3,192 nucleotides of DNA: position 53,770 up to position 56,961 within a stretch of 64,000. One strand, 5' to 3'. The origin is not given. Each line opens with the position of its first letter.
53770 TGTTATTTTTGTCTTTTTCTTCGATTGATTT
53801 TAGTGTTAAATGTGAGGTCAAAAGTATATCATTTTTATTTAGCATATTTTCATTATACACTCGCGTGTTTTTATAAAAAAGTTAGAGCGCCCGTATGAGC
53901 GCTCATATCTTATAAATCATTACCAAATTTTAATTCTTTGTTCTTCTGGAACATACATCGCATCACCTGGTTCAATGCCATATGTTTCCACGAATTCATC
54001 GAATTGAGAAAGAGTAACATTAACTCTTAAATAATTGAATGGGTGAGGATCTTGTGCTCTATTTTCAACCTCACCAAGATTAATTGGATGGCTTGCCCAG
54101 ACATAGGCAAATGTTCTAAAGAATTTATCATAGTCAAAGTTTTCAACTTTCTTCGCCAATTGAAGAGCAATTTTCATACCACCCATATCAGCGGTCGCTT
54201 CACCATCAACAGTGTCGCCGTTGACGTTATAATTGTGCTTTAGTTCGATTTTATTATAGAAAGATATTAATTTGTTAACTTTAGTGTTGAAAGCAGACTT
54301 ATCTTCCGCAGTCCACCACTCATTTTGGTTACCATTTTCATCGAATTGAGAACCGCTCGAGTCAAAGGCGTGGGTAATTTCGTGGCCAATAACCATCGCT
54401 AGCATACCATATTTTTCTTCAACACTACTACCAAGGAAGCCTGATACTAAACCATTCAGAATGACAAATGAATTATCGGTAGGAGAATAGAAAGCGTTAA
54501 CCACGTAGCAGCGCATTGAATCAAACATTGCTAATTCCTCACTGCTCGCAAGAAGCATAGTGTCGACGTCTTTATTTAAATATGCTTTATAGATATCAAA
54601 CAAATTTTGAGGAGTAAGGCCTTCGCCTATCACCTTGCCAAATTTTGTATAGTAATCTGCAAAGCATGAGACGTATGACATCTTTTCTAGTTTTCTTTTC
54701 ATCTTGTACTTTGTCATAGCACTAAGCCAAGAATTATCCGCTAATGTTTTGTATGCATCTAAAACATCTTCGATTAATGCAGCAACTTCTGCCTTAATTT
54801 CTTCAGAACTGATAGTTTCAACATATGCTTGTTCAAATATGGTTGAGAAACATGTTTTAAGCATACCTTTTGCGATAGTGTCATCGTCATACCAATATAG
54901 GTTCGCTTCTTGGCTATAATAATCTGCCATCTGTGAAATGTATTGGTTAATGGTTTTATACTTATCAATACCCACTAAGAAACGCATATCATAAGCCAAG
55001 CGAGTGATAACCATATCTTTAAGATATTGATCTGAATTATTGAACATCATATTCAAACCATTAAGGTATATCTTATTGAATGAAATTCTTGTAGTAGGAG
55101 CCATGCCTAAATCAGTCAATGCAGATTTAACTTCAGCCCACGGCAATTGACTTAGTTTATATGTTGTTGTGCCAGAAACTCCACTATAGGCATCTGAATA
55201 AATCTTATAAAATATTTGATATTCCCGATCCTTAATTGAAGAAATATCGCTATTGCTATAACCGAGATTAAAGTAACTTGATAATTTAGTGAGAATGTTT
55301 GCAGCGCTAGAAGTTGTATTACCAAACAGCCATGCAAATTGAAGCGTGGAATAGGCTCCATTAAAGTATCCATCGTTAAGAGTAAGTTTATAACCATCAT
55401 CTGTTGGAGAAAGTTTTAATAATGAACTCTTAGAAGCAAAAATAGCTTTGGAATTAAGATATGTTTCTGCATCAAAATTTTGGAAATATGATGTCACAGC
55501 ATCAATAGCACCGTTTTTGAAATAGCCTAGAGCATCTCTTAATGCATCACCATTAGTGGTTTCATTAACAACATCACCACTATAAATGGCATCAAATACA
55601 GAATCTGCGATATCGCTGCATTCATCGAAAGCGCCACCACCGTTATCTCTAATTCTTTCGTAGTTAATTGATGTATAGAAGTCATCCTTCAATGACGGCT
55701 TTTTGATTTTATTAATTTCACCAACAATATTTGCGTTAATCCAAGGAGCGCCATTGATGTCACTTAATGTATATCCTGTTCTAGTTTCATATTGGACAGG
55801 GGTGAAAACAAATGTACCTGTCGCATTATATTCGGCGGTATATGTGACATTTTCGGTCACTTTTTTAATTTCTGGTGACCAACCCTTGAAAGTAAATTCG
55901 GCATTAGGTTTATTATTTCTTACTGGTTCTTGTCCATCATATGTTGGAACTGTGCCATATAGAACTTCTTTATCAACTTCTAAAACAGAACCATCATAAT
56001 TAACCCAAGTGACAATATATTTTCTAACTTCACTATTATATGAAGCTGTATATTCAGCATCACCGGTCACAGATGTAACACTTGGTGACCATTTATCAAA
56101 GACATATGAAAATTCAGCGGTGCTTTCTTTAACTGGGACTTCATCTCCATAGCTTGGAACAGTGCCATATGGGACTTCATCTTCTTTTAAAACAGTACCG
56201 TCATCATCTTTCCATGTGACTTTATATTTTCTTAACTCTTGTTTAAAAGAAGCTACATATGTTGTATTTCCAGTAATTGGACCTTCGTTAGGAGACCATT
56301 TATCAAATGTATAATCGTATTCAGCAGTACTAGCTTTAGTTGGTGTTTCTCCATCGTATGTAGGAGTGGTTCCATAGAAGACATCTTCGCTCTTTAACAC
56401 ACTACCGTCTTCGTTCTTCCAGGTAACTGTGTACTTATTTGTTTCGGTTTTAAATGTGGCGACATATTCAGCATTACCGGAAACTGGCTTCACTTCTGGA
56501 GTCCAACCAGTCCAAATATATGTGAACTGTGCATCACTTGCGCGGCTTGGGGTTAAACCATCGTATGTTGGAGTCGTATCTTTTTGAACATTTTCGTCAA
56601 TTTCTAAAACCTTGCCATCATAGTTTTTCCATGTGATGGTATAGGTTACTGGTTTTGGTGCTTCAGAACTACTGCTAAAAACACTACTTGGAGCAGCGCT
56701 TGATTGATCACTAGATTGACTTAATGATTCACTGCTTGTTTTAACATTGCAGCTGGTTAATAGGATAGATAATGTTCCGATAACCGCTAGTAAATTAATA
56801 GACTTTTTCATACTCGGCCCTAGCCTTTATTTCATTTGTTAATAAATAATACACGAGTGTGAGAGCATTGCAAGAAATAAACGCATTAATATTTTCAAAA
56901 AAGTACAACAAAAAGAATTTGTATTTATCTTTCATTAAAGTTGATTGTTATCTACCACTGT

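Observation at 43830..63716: About 20 kb of back-to-back giant lipoproteins: three surface proteases of three catalytic classes fused to an Opp importer locus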

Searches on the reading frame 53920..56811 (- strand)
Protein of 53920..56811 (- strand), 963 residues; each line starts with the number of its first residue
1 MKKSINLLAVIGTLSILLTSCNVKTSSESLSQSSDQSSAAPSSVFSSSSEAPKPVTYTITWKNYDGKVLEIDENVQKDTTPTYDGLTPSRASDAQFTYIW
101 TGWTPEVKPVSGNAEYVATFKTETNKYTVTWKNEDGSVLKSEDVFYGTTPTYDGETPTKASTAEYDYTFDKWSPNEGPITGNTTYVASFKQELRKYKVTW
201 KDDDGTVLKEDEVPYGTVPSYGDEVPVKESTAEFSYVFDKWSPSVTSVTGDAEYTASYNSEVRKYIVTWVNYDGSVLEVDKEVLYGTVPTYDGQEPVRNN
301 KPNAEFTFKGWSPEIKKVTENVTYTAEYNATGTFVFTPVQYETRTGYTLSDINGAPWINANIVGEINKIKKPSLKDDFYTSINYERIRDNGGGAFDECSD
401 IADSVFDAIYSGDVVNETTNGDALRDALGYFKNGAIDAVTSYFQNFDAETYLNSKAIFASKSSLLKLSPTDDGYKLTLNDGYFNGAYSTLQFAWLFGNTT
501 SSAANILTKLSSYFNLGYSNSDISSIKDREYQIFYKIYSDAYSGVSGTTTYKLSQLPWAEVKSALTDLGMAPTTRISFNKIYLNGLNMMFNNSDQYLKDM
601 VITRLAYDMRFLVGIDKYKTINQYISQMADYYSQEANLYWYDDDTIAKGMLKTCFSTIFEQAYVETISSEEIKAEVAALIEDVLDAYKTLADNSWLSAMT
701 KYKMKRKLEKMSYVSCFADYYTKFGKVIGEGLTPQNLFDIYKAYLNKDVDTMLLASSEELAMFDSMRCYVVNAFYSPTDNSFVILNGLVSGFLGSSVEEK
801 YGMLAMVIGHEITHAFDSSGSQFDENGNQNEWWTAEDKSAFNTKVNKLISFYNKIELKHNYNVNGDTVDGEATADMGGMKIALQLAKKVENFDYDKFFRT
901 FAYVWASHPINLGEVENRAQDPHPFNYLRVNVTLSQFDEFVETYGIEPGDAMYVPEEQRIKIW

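Call 4: search_protein_families(library=pfam, proteins=[window:53920-56811:-], max_evalue=0.01)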
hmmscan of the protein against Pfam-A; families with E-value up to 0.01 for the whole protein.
window:53920-56811:- (963 aa): 3 families
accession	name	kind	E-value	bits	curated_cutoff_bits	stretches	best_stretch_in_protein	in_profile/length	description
PF01431.27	Peptidase_M13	-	2.1e-41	142.3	24.5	1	772-959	1-204/205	Peptidase family M13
PF05649.18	Peptidase_M13_N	-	9.7e-07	29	32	1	552-712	221-375/381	Peptidase family M13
PF13786.12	DUF4179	-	0.0066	17.3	30.1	0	436-486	37-84/94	Domain of unknown function (DUF4179)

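Call 5: search_protein_families(library=ncbifam, proteins=[window:53920-56811:-], max_evalue=0.01)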
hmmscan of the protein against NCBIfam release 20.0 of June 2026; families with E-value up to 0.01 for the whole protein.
window:53920-56811:- (963 aa): 2 families
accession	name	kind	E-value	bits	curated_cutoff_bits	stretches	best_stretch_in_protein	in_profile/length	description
NF052391.1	endpepPepOLacoc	equivalog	3e-43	148.5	1000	1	652-963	314-627/627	endopeptidase PepO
NF041193.1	lipo_SP0191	subfamily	0.0053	16.8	75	0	1-66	1-64/190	SP0191 family lipoprotein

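Call 15: search_solved_structures(query=window:53920-56811:-, max_evalue=0.00001, show_alignments=1)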
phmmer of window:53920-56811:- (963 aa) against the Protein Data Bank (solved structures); distinct sequences matched with E-value up to 0.00001: 14.
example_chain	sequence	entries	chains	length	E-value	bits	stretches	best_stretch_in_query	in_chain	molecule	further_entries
9eyg_A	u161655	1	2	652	1.4e-33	119.5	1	649-963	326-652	Peptidase family M13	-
4iuw_A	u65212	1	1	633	6.5e-33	117.3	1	647-963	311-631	Neutral endopeptidase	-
9kn2_A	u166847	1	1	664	2e-31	112.3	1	649-963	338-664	Endopeptidase PepO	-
9fma_A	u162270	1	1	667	2e-31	112.3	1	649-963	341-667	Endopeptidase PepO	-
7k1v_A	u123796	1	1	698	5.8e-23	84.3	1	661-963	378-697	Zinc metalloprotease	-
3zuk_A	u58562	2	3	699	1.6e-22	82.9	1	661-963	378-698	ENDOPEPTIDASE, PEPTIDASE FAMILY M13 | Probable zinc metalloprotease Zmp1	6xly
3dwb_A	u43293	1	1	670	6.6e-22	80.8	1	659-957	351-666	Endothelin-converting enzyme 1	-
1dmt_A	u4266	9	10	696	1.9e-17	66.1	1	658-963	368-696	NEUTRAL ENDOPEPTIDASE | Neprilysin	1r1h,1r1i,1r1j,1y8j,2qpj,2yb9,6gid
5jmy_A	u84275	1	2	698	1.9e-17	66.1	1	658-963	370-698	Neprilysin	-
6suk_A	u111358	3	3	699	1.9e-17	66.1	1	658-963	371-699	Neprilysin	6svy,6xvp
4cth_A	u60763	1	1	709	2e-17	66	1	659-963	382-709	NEPRILYSIN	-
6sh1_AAA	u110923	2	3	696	5e-17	64.7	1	658-963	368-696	Neprilysin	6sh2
4xbh_A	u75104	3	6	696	6.7e-17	64.3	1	661-963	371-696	Neprilysin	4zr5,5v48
6row_A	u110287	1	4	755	1.1e-10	43.7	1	770-963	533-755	Putative zinc metallopeptidase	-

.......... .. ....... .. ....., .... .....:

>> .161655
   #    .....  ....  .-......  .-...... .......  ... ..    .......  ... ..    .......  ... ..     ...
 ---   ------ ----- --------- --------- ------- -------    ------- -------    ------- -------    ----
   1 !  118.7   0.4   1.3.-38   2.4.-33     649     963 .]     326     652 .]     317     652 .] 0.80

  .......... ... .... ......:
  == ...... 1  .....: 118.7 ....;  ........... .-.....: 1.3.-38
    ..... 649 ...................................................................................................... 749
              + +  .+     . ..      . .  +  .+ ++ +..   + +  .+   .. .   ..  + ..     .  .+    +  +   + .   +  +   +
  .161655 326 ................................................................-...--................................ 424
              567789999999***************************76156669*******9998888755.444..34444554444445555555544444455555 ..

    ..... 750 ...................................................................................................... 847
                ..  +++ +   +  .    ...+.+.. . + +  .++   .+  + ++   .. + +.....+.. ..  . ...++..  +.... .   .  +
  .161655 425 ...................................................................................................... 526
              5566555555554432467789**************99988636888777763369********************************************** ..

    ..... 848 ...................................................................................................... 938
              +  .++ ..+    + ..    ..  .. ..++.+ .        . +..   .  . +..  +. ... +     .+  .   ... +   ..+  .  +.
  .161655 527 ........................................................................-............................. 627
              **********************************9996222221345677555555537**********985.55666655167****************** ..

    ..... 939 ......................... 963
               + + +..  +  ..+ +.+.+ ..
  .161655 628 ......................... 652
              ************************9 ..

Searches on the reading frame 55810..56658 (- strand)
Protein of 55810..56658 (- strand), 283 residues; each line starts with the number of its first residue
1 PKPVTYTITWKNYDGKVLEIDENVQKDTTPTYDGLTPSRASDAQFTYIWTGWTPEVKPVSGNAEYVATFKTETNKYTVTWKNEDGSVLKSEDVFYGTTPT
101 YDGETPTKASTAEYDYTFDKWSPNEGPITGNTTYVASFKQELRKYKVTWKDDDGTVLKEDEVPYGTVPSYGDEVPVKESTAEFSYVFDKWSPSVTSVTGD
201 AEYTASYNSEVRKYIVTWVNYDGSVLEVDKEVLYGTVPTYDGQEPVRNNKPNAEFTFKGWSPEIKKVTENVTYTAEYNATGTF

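Call 83: search_protein_families(library=pfam, proteins=[window:55810-56658:-], max_evalue=1)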
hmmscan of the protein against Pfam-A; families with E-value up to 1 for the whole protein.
seq(283 aa): 4 families
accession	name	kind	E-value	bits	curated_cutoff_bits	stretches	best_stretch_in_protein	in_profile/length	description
PF19804.4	DUF6287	-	0.00013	21.7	26.3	0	9-22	19-32/34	Domain of unknown function (DUF6287)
PF09677.15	TrbI_Ftype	-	0.15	12.9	27.4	0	204-238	59-92/106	Type-F conjugative transfer system protein (TrbI_Ftype)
PF03642.18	MAP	-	0.28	12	24.3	0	4-26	56-78/88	MAP domain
PF24651.1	DUF7644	-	0.81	10.6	27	0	69-95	10-33/70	Domain of unknown function (DUF7644)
